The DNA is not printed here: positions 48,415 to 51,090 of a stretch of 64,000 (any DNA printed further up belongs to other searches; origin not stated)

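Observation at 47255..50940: GH31 hydrolase paired with an anion:cation-symporter transporter suggests an acidic alpha-glycoside substrate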

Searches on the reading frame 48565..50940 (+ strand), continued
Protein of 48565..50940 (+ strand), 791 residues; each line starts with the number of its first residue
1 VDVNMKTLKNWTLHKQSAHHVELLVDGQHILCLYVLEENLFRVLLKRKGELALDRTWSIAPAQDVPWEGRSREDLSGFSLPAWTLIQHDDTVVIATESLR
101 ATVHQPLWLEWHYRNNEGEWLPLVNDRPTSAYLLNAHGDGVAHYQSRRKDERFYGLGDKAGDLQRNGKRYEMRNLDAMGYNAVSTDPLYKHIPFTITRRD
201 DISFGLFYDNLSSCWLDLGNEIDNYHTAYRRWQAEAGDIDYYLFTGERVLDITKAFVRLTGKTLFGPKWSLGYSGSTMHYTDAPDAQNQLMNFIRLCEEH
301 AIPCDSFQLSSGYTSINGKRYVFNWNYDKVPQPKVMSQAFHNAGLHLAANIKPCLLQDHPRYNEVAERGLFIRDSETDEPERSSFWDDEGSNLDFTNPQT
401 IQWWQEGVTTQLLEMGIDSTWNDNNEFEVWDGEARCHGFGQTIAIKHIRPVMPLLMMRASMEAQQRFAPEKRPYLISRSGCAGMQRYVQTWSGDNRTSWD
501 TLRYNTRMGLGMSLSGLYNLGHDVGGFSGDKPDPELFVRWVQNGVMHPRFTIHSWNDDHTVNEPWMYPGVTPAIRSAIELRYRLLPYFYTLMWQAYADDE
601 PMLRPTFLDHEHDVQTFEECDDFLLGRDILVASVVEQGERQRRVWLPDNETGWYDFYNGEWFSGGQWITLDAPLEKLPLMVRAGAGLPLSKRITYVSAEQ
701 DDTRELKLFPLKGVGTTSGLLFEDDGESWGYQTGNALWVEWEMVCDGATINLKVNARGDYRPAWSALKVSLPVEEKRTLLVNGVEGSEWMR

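Call 9: find_homologous_proteins(query=window:48577-50940:+, max_evalue=1e-30)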
Query window:48577-50940:+ (787 aa): 4956 proteins with E <= 1e-30 among 8000 candidates; the best 120 are listed.
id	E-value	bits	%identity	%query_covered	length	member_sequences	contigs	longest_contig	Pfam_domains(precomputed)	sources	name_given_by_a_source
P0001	0.0e+0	1888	100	100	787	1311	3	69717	PF21365.4,PF13802.13,PF01055.33,PF17137.10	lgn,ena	-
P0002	0.0e+0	1699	88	100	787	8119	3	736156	PF21365.4,PF13802.13,PF01055.33,PF17137.10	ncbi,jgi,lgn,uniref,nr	ncbi:glycoside hydrolase family 31 protein [Enterobacter kobei]|jgi:alpha-glucosidase|uniref:glycosi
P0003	0.0e+0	1661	86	100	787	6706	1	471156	PF21365.4,PF13802.13,PF01055.33,PF17137.10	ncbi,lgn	ncbi:TIM-barrel domain-containing protein [Klebsiella pneumoniae]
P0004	0.0e+0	1651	86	100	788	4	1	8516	PF21365.4,PF13802.13,PF01055.33,PF17137.10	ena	-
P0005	0.0e+0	1638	85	100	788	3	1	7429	PF21365.4,PF13802.13,PF01055.33,PF17137.10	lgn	-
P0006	0.0e+0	1618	84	100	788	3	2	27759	PF21365.4,PF13802.13,PF01055.33,PF17137.10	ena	-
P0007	0.0e+0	1609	84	100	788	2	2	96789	PF21365.4,PF13802.13,PF01055.33,PF17137.10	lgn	-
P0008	0.0e+0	1598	83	100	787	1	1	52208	PF21365.4,PF13802.13,PF01055.33,PF17137.10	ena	-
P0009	0.0e+0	1592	83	100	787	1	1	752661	PF21365.4,PF13802.13,PF01055.33,PF17137.10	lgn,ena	-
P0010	0.0e+0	1589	83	100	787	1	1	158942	PF21365.4,PF13802.13,PF01055.33,PF17137.10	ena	-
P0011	0.0e+0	1586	83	100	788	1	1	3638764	PF21365.4,PF13802.13,PF01055.33,PF17137.10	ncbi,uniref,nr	ncbi:TIM-barrel domain-containing protein [Edwardsiella tarda]|uniref:glycoside hydrolase family 31 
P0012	0.0e+0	1581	83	100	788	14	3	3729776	PF21365.4,PF13802.13,PF01055.33,PF17137.10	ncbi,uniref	ncbi:glycoside hydrolase family 31 protein [Edwardsiella tarda]|uniref:glycoside hydrolase family 31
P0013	0.0e+0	1580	83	100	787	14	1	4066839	PF21365.4,PF13802.13,PF01055.33,PF17137.10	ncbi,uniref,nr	ncbi:glycoside hydrolase family 31 protein [Siccibacter colletis]|uniref:Glycoside hydrolase family 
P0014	0.0e+0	1579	82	100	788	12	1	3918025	PF21365.4,PF13802.13,PF01055.33,PF17137.10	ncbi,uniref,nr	ncbi:glycoside hydrolase family 31 protein [Edwardsiella piscicida]|uniref:glycoside hydrolase famil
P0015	0.0e+0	1555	81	100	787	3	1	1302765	PF21365.4,PF13802.13,PF01055.33,PF17137.10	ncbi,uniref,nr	ncbi:glycoside hydrolase family 31 protein [Franconibacter pulveris]|uniref:glycoside hydrolase fami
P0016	0.0e+0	1553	81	100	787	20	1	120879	PF21365.4,PF13802.13,PF01055.33,PF17137.10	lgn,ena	-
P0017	0.0e+0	1546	81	100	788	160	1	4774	PF21365.4,PF13802.13,PF01055.33,PF17137.10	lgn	-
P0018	0.0e+0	1535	80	100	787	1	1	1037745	PF21365.4,PF13802.13,PF01055.33,PF17137.10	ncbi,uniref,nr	ncbi:TIM-barrel domain-containing protein [Cronobacter dublinensis]|uniref:glycoside hydrolase famil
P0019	0.0e+0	1534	80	100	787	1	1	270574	PF21365.4,PF13802.13,PF01055.33,PF17137.10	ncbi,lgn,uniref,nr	ncbi:glycoside hydrolase family 31 protein [Cronobacter dublinensis]|uniref:glycoside hydrolase fami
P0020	0.0e+0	1534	81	100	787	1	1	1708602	PF21365.4,PF13802.13,PF01055.33,PF17137.10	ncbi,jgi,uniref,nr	ncbi:glycoside hydrolase family 31 protein [Cedecea neteri]|uniref:glycoside hydrolase family 31 pro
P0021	0.0e+0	1534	80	100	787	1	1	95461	PF21365.4,PF13802.13,PF01055.33,PF17137.10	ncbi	ncbi:TIM-barrel domain-containing protein [Cronobacter dublinensis]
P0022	0.0e+0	1533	80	100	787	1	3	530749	PF21365.4,PF13802.13,PF01055.33,PF17137.10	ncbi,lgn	ncbi:TIM-barrel domain-containing protein [Cronobacter dublinensis]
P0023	0.0e+0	1533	79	100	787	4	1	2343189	PF21365.4,PF13802.13,PF01055.33,PF17137.10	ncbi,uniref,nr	ncbi:glycoside hydrolase family 31 protein [Cronobacter malonaticus]|uniref:glycoside hydrolase fami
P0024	0.0e+0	1533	80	100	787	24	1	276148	PF21365.4,PF13802.13,PF01055.33,PF17137.10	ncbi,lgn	ncbi:glycoside hydrolase family 31 protein [Cronobacter dublinensis]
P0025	0.0e+0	1533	80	100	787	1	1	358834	PF21365.4,PF13802.13,PF01055.33,PF17137.10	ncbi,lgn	ncbi:TIM-barrel domain-containing protein [Cronobacter dublinensis]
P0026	0.0e+0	1532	80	100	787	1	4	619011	PF21365.4,PF13802.13,PF01055.33,PF17137.10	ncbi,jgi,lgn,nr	ncbi:TIM-barrel domain-containing protein [Cronobacter dublinensis]|nr:glycoside hydrolase family 31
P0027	0.0e+0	1532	81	100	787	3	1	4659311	PF21365.4,PF13802.13,PF01055.33,PF17137.10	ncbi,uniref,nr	ncbi:glycoside hydrolase family 31 protein [Cedecea neteri]|uniref:glycoside hydrolase family 31 pro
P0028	0.0e+0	1532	80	100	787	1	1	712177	PF21365.4,PF13802.13,PF01055.33,PF17137.10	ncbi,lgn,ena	ncbi:TIM-barrel domain-containing protein [Cronobacter dublinensis]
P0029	0.0e+0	1532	80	100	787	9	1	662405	PF21365.4,PF13802.13,PF01055.33,PF17137.10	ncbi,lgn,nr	ncbi:glycoside hydrolase family 31 protein [Cronobacter dublinensis]|nr:glycoside hydrolase family 3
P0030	0.0e+0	1532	80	100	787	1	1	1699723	PF21365.4,PF13802.13,PF01055.33,PF17137.10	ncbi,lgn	ncbi:TIM-barrel domain-containing protein [Cronobacter dublinensis]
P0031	0.0e+0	1532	80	100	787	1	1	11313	PF21365.4,PF13802.13,PF01055.33,PF17137.10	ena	-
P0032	0.0e+0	1532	80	100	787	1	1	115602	PF21365.4,PF13802.13,PF01055.33,PF17137.10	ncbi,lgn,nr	ncbi:glycoside hydrolase family 31 protein [Cronobacter dublinensis]|nr:glycoside hydrolase family 3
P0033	0.0e+0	1531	80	100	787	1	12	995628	PF21365.4,PF13802.13,PF01055.33,PF17137.10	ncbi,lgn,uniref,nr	ncbi:glycoside hydrolase family 31 protein [Cronobacter dublinensis]|uniref:glycoside hydrolase fami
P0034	0.0e+0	1531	80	100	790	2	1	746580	PF21365.4,PF13802.13,PF01055.33,PF17137.10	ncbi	ncbi:TIM-barrel domain-containing protein [Erwinia amylovora]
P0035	0.0e+0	1531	80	100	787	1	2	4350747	PF21365.4,PF13802.13,PF01055.33,PF17137.10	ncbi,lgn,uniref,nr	ncbi:glycoside hydrolase family 31 protein [Cronobacter dublinensis]|uniref:glycoside hydrolase fami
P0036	0.0e+0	1531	80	100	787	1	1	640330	PF21365.4,PF13802.13,PF01055.33,PF17137.10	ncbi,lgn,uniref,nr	ncbi:glycoside hydrolase family 31 protein [Cronobacter dublinensis]|uniref:glycoside hydrolase fami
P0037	0.0e+0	1530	80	100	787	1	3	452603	PF21365.4,PF13802.13,PF01055.33,PF17137.10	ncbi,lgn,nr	ncbi:TIM-barrel domain-containing protein [Cronobacter dublinensis]|nr:glycoside hydrolase family 31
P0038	0.0e+0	1530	80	100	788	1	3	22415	PF21365.4,PF13802.13,PF01055.33,PF17137.10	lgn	-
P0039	0.0e+0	1530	80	100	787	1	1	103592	PF21365.4,PF13802.13,PF01055.33,PF17137.10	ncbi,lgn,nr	ncbi:glycoside hydrolase family 31 protein [Cronobacter dublinensis]|nr:glycoside hydrolase family 3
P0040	0.0e+0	1530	80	100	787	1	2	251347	PF21365.4,PF13802.13,PF01055.33,PF17137.10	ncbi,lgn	ncbi:TIM-barrel domain-containing protein [Cronobacter dublinensis]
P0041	0.0e+0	1529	79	100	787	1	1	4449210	PF21365.4,PF13802.13,PF01055.33,PF17137.10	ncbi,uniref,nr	ncbi:glycoside hydrolase family 31 protein [Cronobacter dublinensis subsp. beijingensis]|uniref:glyc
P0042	0.0e+0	1529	79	100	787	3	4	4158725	PF21365.4,PF13802.13,PF01055.33,PF17137.10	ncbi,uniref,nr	ncbi:glycoside hydrolase family 31 protein [Shimwellia blattae]|uniref:Glucosidase family protein n=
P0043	0.0e+0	1529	80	100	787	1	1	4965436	PF21365.4,PF13802.13,PF01055.33,PF17137.10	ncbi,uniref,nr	ncbi:alpha-glucosidase [Cedecea neteri]|uniref:Alpha-glucosidase n=1 Tax=Cedecea neteri TaxID=158822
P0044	0.0e+0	1529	80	100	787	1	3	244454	PF21365.4,PF13802.13,PF01055.33,PF17137.10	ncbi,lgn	ncbi:TIM-barrel domain-containing protein [Cronobacter dublinensis]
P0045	0.0e+0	1529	79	100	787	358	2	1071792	PF21365.4,PF13802.13,PF01055.33,PF17137.10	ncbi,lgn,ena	ncbi:TIM-barrel domain-containing protein [Cronobacter sakazakii]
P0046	0.0e+0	1529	80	100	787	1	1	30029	PF21365.4,PF13802.13,PF01055.33,PF17137.10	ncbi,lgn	ncbi:TIM-barrel domain-containing protein [Cronobacter dublinensis]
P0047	0.0e+0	1528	79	100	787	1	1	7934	PF21365.4,PF13802.13,PF01055.33,PF17137.10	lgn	-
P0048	0.0e+0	1528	80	100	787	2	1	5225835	PF21365.4,PF13802.13,PF01055.33,PF17137.10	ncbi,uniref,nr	ncbi:glycoside hydrolase family 31 protein [Cedecea neteri]|uniref:glycoside hydrolase family 31 pro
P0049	0.0e+0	1528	79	100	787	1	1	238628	PF21365.4,PF13802.13,PF01055.33,PF17137.10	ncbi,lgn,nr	ncbi:glycoside hydrolase family 31 protein [Cronobacter dublinensis]|nr:glycoside hydrolase family 3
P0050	0.0e+0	1527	79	100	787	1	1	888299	PF21365.4,PF13802.13,PF01055.33,PF17137.10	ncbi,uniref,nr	ncbi:glycoside hydrolase family 31 protein [Cronobacter dublinensis]|uniref:glycoside hydrolase fami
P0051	0.0e+0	1527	79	100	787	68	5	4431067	PF21365.4,PF13802.13,PF01055.33,PF17137.10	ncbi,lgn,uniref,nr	ncbi:Alpha-glucosidase [Cronobacter dublinensis 1210]|uniref:Alpha-glucosidase n=1 Tax=Cronobacter d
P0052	0.0e+0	1526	79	100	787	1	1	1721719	PF21365.4,PF13802.13,PF01055.33,PF17137.10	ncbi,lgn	ncbi:TIM-barrel domain-containing protein [Cronobacter dublinensis]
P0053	0.0e+0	1526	79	100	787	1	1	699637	PF21365.4,PF13802.13,PF01055.33,PF17137.10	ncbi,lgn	ncbi:TIM-barrel domain-containing protein [Cronobacter dublinensis]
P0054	0.0e+0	1525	80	100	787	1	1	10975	PF21365.4,PF13802.13,PF01055.33,PF17137.10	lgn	-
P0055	0.0e+0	1525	79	99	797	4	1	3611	PF21365.4,PF13802.13,PF01055.33,PF17137.10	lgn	-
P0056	0.0e+0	1524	79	100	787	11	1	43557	PF21365.4,PF13802.13,PF01055.33,PF17137.10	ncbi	-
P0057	0.0e+0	1523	79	100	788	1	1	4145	PF21365.4,PF13802.13,PF01055.33,PF17137.10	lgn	-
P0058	0.0e+0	1523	79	100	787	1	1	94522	PF21365.4,PF13802.13,PF01055.33,PF17137.10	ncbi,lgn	ncbi:TIM-barrel domain-containing protein [Cronobacter turicensis]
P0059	0.0e+0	1522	78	100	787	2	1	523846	PF21365.4,PF13802.13,PF01055.33,PF17137.10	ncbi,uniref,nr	ncbi:glycoside hydrolase family 31 protein [Enterobacteriaceae bacterium H18W14]|uniref:glycoside hy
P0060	0.0e+0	1521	79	100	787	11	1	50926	PF21365.4,PF13802.13,PF01055.33,PF17137.10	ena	-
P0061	0.0e+0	1521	80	100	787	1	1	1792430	PF21365.4,PF13802.13,PF01055.33,PF17137.10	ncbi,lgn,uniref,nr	ncbi:glycoside hydrolase family 31 protein [Enterobacter sp. Cy-643]|uniref:glycoside hydrolase fami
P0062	0.0e+0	1518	79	100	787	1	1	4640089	PF21365.4,PF13802.13,PF01055.33,PF17137.10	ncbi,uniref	ncbi:glycoside hydrolase family 31 protein [Buttiauxella gaviniae]|uniref:Glycoside hydrolase family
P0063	0.0e+0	1518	79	100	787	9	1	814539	PF21365.4,PF13802.13,PF01055.33,PF17137.10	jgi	jgi:alpha-glucosidase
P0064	0.0e+0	1516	79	100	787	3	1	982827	PF21365.4,PF13802.13,PF01055.33,PF17137.10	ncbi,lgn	-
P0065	0.0e+0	1515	78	100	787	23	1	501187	PF21365.4,PF13802.13,PF01055.33,PF17137.10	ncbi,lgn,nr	ncbi:glycoside hydrolase family 31 protein [Cronobacter muytjensii]|nr:glycoside hydrolase family 31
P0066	0.0e+0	1514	79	100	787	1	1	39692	PF21365.4,PF13802.13,PF01055.33,PF17137.10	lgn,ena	-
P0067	0.0e+0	1512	79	99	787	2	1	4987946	PF21365.4,PF13802.13,PF01055.33,PF17137.10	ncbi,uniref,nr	ncbi:Alpha-xylosidase [Buttiauxella agrestis]|uniref:Alpha-xylosidase n=1 Tax=Buttiauxella agrestis 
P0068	0.0e+0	1511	79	99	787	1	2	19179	PF21365.4,PF13802.13,PF01055.33,PF17137.10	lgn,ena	-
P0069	0.0e+0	1511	79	100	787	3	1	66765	PF21365.4,PF13802.13,PF01055.33,PF17137.10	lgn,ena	-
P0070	0.0e+0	1511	79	100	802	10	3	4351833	PF21365.4,PF13802.13,PF01055.33,PF17137.10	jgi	jgi:alpha-glucosidase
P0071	0.0e+0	1511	79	100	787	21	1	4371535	PF21365.4,PF13802.13,PF01055.33,PF17137.10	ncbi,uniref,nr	ncbi:glycoside hydrolase family 31 protein [Chimaeribacter arupi]|uniref:glycoside hydrolase family 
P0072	0.0e+0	1510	78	99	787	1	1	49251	PF21365.4,PF13802.13,PF01055.33,PF17137.10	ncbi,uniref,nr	ncbi:glycoside hydrolase family 31 protein [Buttiauxella sp. S19-1]|uniref:glycoside hydrolase famil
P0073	0.0e+0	1510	78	99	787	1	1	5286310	PF21365.4,PF13802.13,PF01055.33,PF17137.10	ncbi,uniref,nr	ncbi:glycoside hydrolase family 31 protein [Buttiauxella ferragutiae]|uniref:glycoside hydrolase fam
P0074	0.0e+0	1510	79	99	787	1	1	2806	PF21365.4,PF13802.13,PF01055.33,PF17137.10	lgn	-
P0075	0.0e+0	1510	79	99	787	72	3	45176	PF21365.4,PF13802.13,PF01055.33,PF17137.10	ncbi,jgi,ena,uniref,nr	ncbi:glycoside hydrolase family 31 protein [Buttiauxella agrestis]|uniref:Alpha-glucosidase n=1 Tax=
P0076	0.0e+0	1510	79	99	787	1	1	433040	PF21365.4,PF13802.13,PF01055.33,PF17137.10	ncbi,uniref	ncbi:glycoside hydrolase family 31 protein [Buttiauxella agrestis]|uniref:glycoside hydrolase family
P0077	0.0e+0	1510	79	99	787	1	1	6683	PF21365.4,PF13802.13,PF01055.33,PF17137.10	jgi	jgi:alpha-glucosidase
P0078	0.0e+0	1510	78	100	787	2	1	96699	PF21365.4,PF13802.13,PF01055.33,PF17137.10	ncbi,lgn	-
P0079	0.0e+0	1509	79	99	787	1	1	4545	PF21365.4,PF13802.13,PF01055.33,PF17137.10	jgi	-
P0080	0.0e+0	1509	79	99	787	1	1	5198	PF21365.4,PF13802.13,PF01055.33,PF17137.10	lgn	-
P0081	0.0e+0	1508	79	99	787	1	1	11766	PF21365.4,PF13802.13,PF01055.33,PF17137.10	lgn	-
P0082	0.0e+0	1508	78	100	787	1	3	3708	PF21365.4,PF13802.13,PF01055.33,PF17137.10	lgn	-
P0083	0.0e+0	1508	78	99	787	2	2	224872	PF21365.4,PF13802.13,PF01055.33,PF17137.10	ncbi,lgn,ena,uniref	ncbi:glycoside hydrolase family 31 protein [Buttiauxella ferragutiae]|uniref:glycoside hydrolase fam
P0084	0.0e+0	1508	79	99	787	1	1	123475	PF21365.4,PF13802.13,PF01055.33,PF17137.10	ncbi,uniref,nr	ncbi:alpha-glucosidase [Buttiauxella ferragutiae ATCC 51602]|uniref:Alpha-glucosidase n=1 Tax=Buttia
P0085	0.0e+0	1508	78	99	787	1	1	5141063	PF21365.4,PF13802.13,PF01055.33,PF17137.10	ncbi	ncbi:UNVERIFIED_ORG: alpha-glucosidase [Buttiauxella agrestis ATCC 33320]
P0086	0.0e+0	1508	78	99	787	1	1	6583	PF21365.4,PF13802.13,PF01055.33,PF17137.10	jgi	jgi:alpha-glucosidase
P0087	0.0e+0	1507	79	99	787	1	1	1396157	PF21365.4,PF13802.13,PF01055.33,PF17137.10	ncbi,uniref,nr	ncbi:alpha-glucosidase [Buttiauxella sp. BIGb0471]|uniref:glycoside hydrolase family 31 protein n=1 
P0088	0.0e+0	1507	79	100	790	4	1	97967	PF21365.4,PF13802.13,PF01055.33,PF17137.10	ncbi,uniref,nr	ncbi:glycoside hydrolase family 31 protein [Erwinia mallotivora]|uniref:Alpha-glucosidase n=1 Tax=Er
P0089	0.0e+0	1507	78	99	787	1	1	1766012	PF21365.4,PF13802.13,PF01055.33,PF17137.10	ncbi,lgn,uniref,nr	ncbi:alpha-glucosidase [Buttiauxella sp. JUb87]|uniref:glycoside hydrolase family 31 protein n=1 Tax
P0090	0.0e+0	1507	78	99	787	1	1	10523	PF21365.4,PF13802.13,PF01055.33,PF17137.10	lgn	-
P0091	0.0e+0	1507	79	100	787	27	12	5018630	PF21365.4,PF13802.13,PF01055.33,PF17137.10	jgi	jgi:alpha-glucosidase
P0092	0.0e+0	1506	78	99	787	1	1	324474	PF21365.4,PF13802.13,PF01055.33,PF17137.10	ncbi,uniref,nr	ncbi:glycoside hydrolase family 31 protein [Buttiauxella sp. A2-C2_NF]|uniref:glycoside hydrolase fa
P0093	0.0e+0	1505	79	100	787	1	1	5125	PF21365.4,PF13802.13,PF01055.33,PF17137.10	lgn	-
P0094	0.0e+0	1505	78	100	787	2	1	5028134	PF21365.4,PF13802.13,PF01055.33,PF17137.10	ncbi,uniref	ncbi:TIM-barrel domain-containing protein [Dryocola sp. BD626]|uniref:glycoside hydrolase family 31 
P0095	0.0e+0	1504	78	99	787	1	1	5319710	PF21365.4,PF13802.13,PF01055.33,PF17137.10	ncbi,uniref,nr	ncbi:glycoside hydrolase family 31 protein [Buttiauxella sp. 3AFRM03]|uniref:glycoside hydrolase fam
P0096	0.0e+0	1504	78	99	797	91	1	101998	PF21365.4,PF13802.13,PF01055.33,PF17137.10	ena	-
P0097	0.0e+0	1504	78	99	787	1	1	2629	PF21365.4,PF13802.13,PF01055.33,PF17137.10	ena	-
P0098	0.0e+0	1503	78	99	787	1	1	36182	PF21365.4,PF13802.13,PF01055.33,PF17137.10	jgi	jgi:alpha-glucosidase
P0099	0.0e+0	1502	78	99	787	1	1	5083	PF21365.4,PF13802.13,PF01055.33,PF17137.10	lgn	-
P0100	0.0e+0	1501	78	100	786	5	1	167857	PF21365.4,PF13802.13,PF01055.33,PF17137.10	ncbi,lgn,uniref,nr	ncbi:glycoside hydrolase family 31 protein [Buttiauxella sp. B2]|uniref:glycoside hydrolase family 3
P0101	0.0e+0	1501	78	99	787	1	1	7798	PF21365.4,PF13802.13,PF01055.33,PF17137.10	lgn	-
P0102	0.0e+0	1500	78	99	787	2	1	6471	PF21365.4,PF13802.13,PF01055.33,PF17137.10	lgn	-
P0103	0.0e+0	1500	78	99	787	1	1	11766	PF21365.4,PF13802.13,PF01055.33,PF17137.10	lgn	-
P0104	0.0e+0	1499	78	99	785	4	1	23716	PF21365.4,PF13802.13,PF01055.33,PF17137.10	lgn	-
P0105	0.0e+0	1493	78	99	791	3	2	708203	PF21365.4,PF13802.13,PF01055.33,PF17137.10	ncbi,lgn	ncbi:TIM-barrel domain-containing protein [Erwiniaceae bacterium CAU 1747]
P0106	0.0e+0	1491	78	99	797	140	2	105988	PF21365.4,PF13802.13,PF01055.33,PF17137.10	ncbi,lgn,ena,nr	ncbi:glycoside hydrolase family 31 protein [Pantoea dispersa]|nr:glycoside hydrolase family 31 prote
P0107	0.0e+0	1490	78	99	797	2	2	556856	PF21365.4,PF13802.13,PF01055.33,PF17137.10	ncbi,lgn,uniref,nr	ncbi:glycoside hydrolase family 31 protein [Candidatus Pantoea soli]|uniref:Glycoside hydrolase fami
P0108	0.0e+0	1489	77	99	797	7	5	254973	PF21365.4,PF13802.13,PF01055.33,PF17137.10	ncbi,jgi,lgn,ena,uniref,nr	ncbi:glycoside hydrolase family 31 protein [Pantoea dispersa]|uniref:glycoside hydrolase family 31 p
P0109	0.0e+0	1488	78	99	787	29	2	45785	PF21365.4,PF13802.13,PF01055.33,PF17137.10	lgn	-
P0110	0.0e+0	1487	78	99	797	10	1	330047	PF21365.4,PF13802.13,PF01055.33,PF17137.10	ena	-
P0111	0.0e+0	1483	77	100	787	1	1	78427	PF21365.4,PF13802.13,PF01055.33,PF17137.10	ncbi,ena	-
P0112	0.0e+0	1476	88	75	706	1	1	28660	PF13802.13,PF01055.33,PF17137.10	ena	-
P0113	0.0e+0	1474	76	100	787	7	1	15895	PF21365.4,PF13802.13,PF01055.33,PF17137.10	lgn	-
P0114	0.0e+0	1471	77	100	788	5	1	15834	PF21365.4,PF13802.13,PF01055.33,PF17137.10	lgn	-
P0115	0.0e+0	1470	76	100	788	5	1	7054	PF21365.4,PF13802.13,PF01055.33,PF17137.10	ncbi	-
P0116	0.0e+0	1470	76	100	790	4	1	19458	PF21365.4,PF13802.13,PF01055.33,PF17137.10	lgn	-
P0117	0.0e+0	1468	77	100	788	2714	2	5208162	PF21365.4,PF13802.13,PF01055.33,PF17137.10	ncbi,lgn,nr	ncbi:alpha-glucosidase [Serratia marcescens]|nr:alpha-glucosidase [Serratia marcescens]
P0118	0.0e+0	1464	77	99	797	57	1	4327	PF21365.4,PF13802.13,PF01055.33,PF17137.10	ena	-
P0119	0.0e+0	1462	77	99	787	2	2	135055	PF21365.4,PF13802.13,PF01055.33,PF17137.10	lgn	-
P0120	0.0e+0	1462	75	100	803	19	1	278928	PF21365.4,PF13802.13,PF01055.33,PF17137.10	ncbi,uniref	ncbi:TIM-barrel domain-containing protein [Erwinia sp. ACCC 02193]|uniref:TIM-barrel domain-containi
